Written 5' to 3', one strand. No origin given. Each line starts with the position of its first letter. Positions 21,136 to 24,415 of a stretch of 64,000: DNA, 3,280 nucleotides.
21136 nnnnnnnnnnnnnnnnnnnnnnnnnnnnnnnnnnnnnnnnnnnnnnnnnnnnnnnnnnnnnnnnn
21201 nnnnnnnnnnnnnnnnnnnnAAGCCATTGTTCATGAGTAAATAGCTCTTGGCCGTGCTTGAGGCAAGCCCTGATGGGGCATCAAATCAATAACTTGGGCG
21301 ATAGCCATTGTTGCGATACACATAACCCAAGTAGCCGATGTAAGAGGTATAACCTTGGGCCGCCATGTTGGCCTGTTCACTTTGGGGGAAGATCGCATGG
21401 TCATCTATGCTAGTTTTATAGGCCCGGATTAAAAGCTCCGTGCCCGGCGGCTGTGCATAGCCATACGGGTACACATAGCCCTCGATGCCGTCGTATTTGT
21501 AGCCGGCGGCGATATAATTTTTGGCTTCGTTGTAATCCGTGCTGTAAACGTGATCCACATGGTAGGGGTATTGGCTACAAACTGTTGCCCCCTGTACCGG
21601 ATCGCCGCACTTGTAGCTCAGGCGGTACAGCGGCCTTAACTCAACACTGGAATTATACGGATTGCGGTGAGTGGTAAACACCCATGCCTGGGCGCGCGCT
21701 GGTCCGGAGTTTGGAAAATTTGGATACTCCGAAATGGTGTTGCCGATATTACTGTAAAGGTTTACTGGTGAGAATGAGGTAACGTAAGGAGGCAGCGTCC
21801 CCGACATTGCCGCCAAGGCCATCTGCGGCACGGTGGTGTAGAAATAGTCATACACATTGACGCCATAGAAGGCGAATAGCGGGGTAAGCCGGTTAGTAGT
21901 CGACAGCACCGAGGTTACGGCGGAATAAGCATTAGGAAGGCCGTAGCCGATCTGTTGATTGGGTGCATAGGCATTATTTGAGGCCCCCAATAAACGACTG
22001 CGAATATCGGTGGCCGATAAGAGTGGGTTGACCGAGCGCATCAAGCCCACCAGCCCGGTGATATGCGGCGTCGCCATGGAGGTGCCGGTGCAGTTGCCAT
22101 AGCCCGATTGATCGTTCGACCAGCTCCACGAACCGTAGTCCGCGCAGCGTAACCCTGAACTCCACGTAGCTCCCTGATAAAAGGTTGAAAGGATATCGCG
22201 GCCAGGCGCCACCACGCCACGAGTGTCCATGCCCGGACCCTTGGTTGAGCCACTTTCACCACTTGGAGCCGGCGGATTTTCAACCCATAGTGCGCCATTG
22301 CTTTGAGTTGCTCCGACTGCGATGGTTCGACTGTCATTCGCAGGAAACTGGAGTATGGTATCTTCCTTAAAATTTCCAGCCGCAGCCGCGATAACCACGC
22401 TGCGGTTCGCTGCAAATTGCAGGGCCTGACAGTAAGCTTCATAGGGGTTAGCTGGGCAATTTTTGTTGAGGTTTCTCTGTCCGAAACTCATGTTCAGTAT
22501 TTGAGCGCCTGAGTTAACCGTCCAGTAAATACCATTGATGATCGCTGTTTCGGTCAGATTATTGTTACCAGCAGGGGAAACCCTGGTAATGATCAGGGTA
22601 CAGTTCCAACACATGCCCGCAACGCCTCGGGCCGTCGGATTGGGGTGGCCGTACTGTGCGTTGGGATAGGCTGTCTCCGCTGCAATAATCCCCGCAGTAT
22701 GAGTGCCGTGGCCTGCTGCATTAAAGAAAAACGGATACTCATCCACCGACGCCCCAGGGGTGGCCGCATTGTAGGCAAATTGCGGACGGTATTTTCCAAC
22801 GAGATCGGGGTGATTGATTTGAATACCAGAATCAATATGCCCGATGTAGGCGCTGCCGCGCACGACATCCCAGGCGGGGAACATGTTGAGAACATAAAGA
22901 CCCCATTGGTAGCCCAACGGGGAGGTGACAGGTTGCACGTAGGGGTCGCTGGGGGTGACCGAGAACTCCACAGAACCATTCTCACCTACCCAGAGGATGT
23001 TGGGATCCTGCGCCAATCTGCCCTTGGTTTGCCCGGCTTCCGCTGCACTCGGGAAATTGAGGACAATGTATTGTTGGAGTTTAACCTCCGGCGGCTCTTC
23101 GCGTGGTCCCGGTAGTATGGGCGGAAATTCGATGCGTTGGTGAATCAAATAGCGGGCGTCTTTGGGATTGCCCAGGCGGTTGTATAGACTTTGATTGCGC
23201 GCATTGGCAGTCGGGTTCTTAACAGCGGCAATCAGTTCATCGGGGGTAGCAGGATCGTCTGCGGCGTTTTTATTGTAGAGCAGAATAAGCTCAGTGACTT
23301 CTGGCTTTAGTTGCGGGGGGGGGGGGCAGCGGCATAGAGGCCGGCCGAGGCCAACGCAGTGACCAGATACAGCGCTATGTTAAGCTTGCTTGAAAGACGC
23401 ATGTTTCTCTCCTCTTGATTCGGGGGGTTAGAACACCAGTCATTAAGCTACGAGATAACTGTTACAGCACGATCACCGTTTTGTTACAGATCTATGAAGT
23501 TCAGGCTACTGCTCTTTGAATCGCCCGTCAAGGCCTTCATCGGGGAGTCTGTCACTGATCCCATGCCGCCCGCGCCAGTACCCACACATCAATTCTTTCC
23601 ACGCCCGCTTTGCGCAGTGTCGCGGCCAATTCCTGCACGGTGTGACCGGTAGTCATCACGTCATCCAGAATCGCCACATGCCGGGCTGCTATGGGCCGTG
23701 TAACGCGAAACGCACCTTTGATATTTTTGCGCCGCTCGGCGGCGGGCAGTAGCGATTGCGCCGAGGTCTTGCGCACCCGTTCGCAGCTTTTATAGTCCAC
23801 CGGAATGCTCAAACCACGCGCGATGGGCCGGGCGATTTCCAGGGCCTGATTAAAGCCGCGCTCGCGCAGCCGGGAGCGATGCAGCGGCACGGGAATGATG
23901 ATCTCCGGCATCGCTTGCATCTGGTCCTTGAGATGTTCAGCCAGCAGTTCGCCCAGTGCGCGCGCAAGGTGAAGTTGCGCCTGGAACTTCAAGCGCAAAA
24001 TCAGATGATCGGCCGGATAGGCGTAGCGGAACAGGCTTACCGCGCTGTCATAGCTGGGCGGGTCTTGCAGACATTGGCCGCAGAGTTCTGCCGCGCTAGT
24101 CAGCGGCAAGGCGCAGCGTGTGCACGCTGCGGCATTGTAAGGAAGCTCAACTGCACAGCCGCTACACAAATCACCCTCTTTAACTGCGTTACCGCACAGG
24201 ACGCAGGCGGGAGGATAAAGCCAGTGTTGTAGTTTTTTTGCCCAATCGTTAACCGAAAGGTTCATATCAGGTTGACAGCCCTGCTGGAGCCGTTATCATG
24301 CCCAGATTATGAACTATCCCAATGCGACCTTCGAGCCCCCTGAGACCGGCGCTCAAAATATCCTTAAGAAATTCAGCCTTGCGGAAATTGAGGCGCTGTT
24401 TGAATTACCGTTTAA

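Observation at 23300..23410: Subtilase signal peptide separated from catalytic ORF by a G12/C12 homopolymer: phase-variable switch or homopolymer sequencing error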

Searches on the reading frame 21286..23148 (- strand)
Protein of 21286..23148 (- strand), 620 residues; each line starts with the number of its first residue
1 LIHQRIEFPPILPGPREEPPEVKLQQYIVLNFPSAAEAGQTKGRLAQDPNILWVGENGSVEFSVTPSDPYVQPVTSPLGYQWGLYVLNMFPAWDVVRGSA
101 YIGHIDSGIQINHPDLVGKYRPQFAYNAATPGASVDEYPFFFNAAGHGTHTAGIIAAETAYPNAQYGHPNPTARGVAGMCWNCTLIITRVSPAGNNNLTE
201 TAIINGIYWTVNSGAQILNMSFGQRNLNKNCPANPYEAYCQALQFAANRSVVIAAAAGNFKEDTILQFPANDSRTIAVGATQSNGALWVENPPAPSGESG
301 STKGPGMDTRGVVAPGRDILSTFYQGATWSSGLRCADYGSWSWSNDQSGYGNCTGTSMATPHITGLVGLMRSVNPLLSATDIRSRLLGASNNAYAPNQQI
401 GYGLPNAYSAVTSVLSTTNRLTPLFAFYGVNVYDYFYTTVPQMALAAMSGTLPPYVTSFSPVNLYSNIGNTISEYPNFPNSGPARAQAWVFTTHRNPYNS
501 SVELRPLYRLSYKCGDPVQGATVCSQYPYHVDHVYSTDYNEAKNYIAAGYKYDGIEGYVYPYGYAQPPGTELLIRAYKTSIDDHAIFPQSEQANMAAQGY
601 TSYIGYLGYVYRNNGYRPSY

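Call 9: list_cluster_members(proteins=[P0001, window:21286-23148:-, window:20417-21220:-])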
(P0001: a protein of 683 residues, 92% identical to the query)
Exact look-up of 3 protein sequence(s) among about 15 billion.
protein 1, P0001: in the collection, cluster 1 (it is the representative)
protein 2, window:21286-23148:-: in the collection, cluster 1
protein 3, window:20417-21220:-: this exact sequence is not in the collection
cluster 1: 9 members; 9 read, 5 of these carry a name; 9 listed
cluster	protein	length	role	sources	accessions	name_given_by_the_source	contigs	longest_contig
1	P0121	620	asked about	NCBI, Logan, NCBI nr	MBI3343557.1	MAG: S8 family serine peptidase [Gammaproteobacteria bacterium] | S8 family serine peptidase [Gammaproteobacteria bacterium]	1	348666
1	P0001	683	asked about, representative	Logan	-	-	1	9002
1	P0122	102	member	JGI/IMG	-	hypothetical protein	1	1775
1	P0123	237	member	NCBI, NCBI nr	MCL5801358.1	MAG: S8 family serine peptidase, partial [Gammaproteobacteria bacterium] | S8 family serine peptidase [Gammaproteobacteria bacterium]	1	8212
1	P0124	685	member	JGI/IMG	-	subtilisin family serine protease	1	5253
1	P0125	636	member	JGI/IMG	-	subtilisin family serine protease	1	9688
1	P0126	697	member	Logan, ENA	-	-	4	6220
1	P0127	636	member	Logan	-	-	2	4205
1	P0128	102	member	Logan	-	-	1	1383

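Call 12: find_encoding_contigs(protein=P0126, flank=3000, max_places=10)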
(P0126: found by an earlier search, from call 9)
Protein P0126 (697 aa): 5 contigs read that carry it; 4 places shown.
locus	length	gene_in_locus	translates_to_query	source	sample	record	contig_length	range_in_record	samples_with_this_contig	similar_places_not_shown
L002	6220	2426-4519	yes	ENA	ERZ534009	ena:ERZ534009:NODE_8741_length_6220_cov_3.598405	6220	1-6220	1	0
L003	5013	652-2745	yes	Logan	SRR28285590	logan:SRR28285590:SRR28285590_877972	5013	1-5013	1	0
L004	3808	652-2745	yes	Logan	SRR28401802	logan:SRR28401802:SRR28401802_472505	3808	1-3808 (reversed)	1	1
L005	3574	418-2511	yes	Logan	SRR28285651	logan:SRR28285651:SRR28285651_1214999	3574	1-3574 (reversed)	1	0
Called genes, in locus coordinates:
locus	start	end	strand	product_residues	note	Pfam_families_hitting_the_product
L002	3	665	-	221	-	?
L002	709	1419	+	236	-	PF18912:DZR_2, PF00156:Pribosyltran (weak)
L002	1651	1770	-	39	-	-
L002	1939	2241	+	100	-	PF01381:HTH_3 (weak)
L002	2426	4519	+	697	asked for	PF00082:Peptidase_S8, PF18885:DUF5648 (weak)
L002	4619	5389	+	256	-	-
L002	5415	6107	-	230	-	PF02390:Methyltransf_4, PF13649:Methyltransf_25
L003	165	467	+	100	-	PF01381:HTH_3 (weak)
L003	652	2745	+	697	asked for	PF00082:Peptidase_S8, PF18885:DUF5648 (weak)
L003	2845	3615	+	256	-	-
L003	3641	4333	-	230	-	PF02390:Methyltransf_4, PF13649:Methyltransf_25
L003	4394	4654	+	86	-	-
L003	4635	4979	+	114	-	PF02452:PemK_toxin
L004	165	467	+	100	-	PF01381:HTH_3 (weak)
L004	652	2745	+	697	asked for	PF00082:Peptidase_S8, PF18885:DUF5648 (weak)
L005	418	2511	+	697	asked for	PF00082:Peptidase_S8, PF18885:DUF5648 (weak)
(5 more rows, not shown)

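Call 13: find_encoding_contigs(protein=P0124, flank=3000, max_places=10)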
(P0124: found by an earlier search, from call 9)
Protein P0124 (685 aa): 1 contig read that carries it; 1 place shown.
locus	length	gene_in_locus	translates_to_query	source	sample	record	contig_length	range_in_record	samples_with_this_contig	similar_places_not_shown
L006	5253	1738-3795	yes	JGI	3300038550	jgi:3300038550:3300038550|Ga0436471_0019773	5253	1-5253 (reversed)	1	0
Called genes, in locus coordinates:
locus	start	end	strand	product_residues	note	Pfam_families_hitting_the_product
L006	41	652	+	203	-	PF00156:Pribosyltran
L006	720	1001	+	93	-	PF05015:HigB-like_toxin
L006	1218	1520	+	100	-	PF01381:HTH_3 (weak)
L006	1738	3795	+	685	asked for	PF00082:Peptidase_S8, PF18885:DUF5648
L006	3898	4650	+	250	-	-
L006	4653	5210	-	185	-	PF02390:Methyltransf_4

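Call 22: find_encoding_contigs(protein=P0125, flank=3000, max_places=10)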
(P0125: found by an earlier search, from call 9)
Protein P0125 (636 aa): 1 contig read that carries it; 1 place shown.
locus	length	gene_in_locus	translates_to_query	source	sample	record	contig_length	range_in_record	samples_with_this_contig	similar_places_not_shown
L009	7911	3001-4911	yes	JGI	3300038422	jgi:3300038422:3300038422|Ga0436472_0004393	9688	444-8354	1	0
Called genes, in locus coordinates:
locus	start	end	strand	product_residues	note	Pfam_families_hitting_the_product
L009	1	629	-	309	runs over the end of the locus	PF00155:Aminotran_1_2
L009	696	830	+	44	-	-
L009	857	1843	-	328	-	PF04055:Radical_SAM, PF06968:BATS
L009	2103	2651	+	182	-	PF00156:Pribosyltran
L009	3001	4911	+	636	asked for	PF00082:Peptidase_S8, PF18885:DUF5648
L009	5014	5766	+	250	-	-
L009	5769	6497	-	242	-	PF02390:Methyltransf_4, PF13649:Methyltransf_25 (weak)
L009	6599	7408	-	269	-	PF05690:ThiG, PF00977:His_biosynth (faint)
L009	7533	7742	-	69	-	PF02597:ThiS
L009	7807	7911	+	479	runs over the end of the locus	?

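Call 23: find_encoding_contigs(protein=P0127, flank=3000, max_places=10)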
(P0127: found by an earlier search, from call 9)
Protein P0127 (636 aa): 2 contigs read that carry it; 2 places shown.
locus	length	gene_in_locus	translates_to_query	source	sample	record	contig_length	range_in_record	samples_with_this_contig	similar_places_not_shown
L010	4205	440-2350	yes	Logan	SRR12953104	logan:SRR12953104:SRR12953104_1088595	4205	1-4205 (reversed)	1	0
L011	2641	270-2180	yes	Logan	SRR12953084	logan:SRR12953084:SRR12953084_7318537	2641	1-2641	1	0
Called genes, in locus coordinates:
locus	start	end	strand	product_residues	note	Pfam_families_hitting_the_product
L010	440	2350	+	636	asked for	PF00082:Peptidase_S8, PF18885:DUF5648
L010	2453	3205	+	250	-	-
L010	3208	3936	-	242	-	PF02390:Methyltransf_4, PF13649:Methyltransf_25 (weak)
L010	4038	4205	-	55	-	?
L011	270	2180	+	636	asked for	PF00082:Peptidase_S8, PF18885:DUF5648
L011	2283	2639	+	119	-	?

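Call 24: find_encoding_contigs(protein=P0123, flank=3000, max_places=10)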
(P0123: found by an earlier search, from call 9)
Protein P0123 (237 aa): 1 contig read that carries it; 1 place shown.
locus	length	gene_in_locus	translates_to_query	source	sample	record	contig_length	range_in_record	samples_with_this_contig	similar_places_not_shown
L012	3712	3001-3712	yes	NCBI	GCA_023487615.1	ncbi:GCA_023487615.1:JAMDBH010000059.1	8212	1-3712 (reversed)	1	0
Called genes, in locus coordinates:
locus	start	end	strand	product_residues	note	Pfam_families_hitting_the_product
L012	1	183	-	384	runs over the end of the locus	PF00155:Aminotran_1_2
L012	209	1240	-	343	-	PF04055:Radical_SAM, PF06968:BATS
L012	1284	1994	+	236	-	PF18912:DZR_2, PF00156:Pribosyltran (weak)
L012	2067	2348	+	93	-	PF05015:HigB-like_toxin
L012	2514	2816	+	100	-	PF01381:HTH_3 (weak)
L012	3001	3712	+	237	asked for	PF00082:Peptidase_S8 (weak)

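Call 67: find_encoding_contigs(protein=P0121, flank=1500, max_places=10)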
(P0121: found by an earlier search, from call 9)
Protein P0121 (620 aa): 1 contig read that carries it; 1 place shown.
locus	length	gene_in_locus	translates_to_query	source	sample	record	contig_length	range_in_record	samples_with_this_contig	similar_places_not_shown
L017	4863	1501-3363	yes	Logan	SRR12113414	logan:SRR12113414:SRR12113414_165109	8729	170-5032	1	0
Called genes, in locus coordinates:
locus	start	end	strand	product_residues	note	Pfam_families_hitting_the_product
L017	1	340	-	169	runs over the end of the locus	?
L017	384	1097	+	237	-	PF18912:DZR_2, PF00156:Pribosyltran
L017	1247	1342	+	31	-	-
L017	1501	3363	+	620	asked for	PF00082:Peptidase_S8, PF18885:DUF5648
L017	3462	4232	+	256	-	-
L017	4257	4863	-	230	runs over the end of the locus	PF02390:Methyltransf_4, PF13649:Methyltransf_25 (weak)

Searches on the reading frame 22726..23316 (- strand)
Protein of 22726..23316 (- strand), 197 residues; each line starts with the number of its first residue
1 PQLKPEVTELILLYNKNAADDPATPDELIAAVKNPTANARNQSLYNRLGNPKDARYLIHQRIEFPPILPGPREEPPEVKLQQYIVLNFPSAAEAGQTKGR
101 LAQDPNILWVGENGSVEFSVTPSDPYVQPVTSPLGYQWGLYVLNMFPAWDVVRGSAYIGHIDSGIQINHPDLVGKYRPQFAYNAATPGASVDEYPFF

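Call 18: find_related_loci(query=A1, collection=metagenome_contigs, flank=3000)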
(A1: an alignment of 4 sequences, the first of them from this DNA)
Query A1 (197 aa) in metagenome_contigs; peptide patterns used: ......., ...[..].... (x = any residue, [..] = any of these).
210 stretches matched a pattern; 2 encode a relative of the query (tblastn E <= 1e-3); 2 distinct loci.
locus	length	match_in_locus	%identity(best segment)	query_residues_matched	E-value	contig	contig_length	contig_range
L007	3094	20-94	92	2-26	2e-10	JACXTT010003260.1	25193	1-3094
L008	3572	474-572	55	143-173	2e-7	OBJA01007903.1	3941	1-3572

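Call 19: find_related_loci(query=A1, collection=genome_contigs, flank=5000)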
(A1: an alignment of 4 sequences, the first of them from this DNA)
Query A1 (197 aa) in genome_contigs; peptide patterns used: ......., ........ (x = any residue, [..] = any of these).
80 stretches matched a pattern, but none encodes a relative of the query by tblastn (E <= 1e-3).

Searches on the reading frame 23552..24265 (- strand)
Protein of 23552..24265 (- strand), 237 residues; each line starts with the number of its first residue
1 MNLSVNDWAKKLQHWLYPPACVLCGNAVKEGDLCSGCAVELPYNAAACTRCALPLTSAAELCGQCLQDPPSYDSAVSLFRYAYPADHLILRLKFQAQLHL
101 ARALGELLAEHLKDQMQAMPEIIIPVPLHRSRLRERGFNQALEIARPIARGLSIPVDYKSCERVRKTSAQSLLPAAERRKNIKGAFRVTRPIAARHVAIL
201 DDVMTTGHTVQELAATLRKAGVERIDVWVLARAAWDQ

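Call 73: search_protein_families(library=pfam, proteins=[window:23552-24265:-], max_evalue=0.001)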
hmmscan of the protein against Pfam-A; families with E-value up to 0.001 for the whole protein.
window:23552-24265:- (237 aa): 2 families
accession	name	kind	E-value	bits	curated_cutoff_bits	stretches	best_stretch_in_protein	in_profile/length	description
PF18912.6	DZR_2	-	1e-12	48.1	27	1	13-66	2-56/56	Double zinc ribbon domain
PF00156.33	Pribosyltran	-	3.8e-08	33.2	26.3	1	141-232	40-125/158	Phosphoribosyl transferase domain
